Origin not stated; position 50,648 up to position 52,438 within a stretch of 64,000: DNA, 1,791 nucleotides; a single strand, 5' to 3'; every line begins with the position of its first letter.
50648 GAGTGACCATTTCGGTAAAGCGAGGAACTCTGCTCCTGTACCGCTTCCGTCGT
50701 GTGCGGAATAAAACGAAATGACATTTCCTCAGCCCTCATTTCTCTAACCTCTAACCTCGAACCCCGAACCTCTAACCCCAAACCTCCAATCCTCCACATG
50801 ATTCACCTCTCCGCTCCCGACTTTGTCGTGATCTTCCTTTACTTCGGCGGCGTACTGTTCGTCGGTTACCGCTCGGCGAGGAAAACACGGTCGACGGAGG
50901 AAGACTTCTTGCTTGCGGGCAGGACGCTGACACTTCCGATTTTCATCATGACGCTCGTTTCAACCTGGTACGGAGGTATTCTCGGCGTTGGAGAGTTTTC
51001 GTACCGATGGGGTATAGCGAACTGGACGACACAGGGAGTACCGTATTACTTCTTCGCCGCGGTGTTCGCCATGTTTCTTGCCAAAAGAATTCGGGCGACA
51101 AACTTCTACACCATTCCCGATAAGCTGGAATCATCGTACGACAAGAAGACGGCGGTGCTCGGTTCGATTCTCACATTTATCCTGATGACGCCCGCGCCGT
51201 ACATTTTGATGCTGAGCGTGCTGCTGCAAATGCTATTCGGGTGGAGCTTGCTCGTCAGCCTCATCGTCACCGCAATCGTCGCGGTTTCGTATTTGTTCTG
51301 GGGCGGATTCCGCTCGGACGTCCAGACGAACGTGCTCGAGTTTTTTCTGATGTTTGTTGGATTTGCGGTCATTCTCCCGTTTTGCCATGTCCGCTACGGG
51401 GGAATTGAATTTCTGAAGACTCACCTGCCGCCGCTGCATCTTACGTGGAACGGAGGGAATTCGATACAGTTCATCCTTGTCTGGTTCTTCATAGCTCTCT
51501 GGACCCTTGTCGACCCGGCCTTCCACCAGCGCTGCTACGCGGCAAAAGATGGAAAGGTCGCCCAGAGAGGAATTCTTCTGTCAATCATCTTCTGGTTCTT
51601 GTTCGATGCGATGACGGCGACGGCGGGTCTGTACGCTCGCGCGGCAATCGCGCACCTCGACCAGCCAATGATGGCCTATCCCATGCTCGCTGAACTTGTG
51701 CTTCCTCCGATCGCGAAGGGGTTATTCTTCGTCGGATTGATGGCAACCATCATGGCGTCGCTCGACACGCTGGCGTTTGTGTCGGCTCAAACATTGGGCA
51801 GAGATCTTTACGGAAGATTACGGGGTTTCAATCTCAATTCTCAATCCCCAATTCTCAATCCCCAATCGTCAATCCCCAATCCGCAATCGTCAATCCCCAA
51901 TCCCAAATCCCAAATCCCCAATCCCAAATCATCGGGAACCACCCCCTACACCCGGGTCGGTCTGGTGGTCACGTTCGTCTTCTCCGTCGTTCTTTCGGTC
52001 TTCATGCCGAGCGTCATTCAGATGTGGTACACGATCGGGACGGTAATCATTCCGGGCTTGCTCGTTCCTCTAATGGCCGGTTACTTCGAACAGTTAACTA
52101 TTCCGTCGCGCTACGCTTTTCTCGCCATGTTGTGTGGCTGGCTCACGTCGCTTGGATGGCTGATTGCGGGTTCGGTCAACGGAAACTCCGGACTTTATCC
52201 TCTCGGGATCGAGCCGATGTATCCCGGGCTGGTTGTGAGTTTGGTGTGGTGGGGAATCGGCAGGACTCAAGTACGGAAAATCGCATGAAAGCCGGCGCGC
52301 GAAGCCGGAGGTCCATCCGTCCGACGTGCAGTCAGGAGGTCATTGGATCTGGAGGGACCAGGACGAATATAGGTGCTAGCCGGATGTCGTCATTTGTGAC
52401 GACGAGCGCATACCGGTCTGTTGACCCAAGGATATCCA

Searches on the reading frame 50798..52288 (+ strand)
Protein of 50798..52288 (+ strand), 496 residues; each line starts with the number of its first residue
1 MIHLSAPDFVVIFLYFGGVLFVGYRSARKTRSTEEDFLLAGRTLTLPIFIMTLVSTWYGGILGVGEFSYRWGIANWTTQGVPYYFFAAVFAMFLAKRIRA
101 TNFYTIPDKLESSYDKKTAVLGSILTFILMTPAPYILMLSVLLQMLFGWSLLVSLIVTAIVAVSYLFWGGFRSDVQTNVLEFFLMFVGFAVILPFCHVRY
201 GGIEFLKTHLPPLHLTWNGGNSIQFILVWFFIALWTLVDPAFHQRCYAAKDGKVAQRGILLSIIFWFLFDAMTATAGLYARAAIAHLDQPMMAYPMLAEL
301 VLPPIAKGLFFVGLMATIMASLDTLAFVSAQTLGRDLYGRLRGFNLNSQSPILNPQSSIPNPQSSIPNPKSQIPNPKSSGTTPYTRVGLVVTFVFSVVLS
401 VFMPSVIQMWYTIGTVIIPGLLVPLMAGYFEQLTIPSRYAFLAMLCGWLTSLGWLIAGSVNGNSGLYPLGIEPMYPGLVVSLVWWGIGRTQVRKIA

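Call 38: search_protein_families(library=pfam, proteins=[window:50798-52288:+])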
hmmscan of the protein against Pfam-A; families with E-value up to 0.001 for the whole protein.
window:50798-52288:+ (496 aa): 1 family
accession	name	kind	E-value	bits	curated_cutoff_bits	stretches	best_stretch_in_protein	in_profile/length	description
PF00474.23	SSF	-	6.3e-29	101.5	22.8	1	37-342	1-329/406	Sodium:solute symporter family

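Call 39: find_homologous_proteins(query=window:50798-52288:+, max_evalue=1e-60)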
Query window:50798-52288:+ (496 aa): 3869 proteins with E <= 1e-60 among 8000 candidates; the best 120 are listed.
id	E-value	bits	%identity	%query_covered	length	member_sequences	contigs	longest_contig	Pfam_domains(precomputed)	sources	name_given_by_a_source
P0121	0.0e+0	1110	100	100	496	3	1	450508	PF00474.24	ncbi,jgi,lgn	ncbi:MAG: sodium:solute symporter family protein [Bacteroidota bacterium]|jgi:SSS family solute:Na+ 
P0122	8.1e-296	1000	90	100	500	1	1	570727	PF00474.24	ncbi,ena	-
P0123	1.1e-290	983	91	100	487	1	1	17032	PF00474.24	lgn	-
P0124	2.7e-233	794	73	99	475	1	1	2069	PF00474.24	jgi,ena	-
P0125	2.1e-232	791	71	99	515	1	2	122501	PF00474.24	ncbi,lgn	-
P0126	6.3e-231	786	73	99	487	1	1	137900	PF00474.24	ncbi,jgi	jgi:SSS family solute:Na+ symporter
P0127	1.1e-227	775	72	99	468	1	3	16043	PF00474.24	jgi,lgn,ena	-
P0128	8.1e-227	772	67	100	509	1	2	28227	PF00474.24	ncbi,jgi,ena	-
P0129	1.6e-226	771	70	100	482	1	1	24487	PF00474.24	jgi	jgi:solute:Na+ symporter, SSS family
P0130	1.6e-225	768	70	99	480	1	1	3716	PF00474.24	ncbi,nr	ncbi:MAG: sodium:solute symporter family protein [Bacteroidota bacterium]|nr:sodium:solute symporter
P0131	2.6e-225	767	70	99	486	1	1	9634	PF00474.24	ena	-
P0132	2.9e-225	767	70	100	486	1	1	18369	PF00474.24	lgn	-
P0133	6.5e-225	766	71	99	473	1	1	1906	PF00474.24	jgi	jgi:SSS family solute:Na+ symporter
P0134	3.7e-224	763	70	96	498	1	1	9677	PF00474.24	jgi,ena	-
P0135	4.5e-224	763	69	100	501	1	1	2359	PF00474.24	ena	-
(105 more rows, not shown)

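Call 74: find_encoding_contigs(protein=P0122, flank=1500, max_places=1)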
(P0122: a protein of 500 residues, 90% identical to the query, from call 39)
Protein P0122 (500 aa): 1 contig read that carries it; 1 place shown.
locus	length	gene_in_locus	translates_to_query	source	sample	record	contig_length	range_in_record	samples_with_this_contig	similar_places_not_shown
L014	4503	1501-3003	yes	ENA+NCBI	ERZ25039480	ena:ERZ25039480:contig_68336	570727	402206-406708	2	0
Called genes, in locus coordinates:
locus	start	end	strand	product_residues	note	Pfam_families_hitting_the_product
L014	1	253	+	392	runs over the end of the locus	PF00593:TonB_dep_Rec_b-barrel (weak)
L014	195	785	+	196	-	PF00593:TonB_dep_Rec_b-barrel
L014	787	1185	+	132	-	PF04263:TPK_catalytic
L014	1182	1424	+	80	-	PF04265:TPK_B1_binding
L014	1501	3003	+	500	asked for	PF00474:SSF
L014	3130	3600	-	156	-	-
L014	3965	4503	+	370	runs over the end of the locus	PF07228:SpoIIE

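Call 75: find_encoding_contigs(protein=P0123, flank=1500, max_places=1)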
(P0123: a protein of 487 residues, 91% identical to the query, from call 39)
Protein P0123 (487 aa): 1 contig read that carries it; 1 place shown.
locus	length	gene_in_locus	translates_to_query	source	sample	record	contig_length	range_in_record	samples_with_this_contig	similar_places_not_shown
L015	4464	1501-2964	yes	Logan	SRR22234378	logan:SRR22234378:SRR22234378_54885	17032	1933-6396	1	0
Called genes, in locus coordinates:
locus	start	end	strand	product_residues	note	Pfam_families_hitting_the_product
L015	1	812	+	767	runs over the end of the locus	PF07715:Plug, PF00593:TonB_dep_Rec_b-barrel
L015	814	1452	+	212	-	PF04263:TPK_catalytic, PF04265:TPK_B1_binding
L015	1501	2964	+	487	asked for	PF00474:SSF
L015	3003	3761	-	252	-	-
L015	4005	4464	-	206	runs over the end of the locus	PF00085:Thioredoxin, PF14559:TPR_19 (weak)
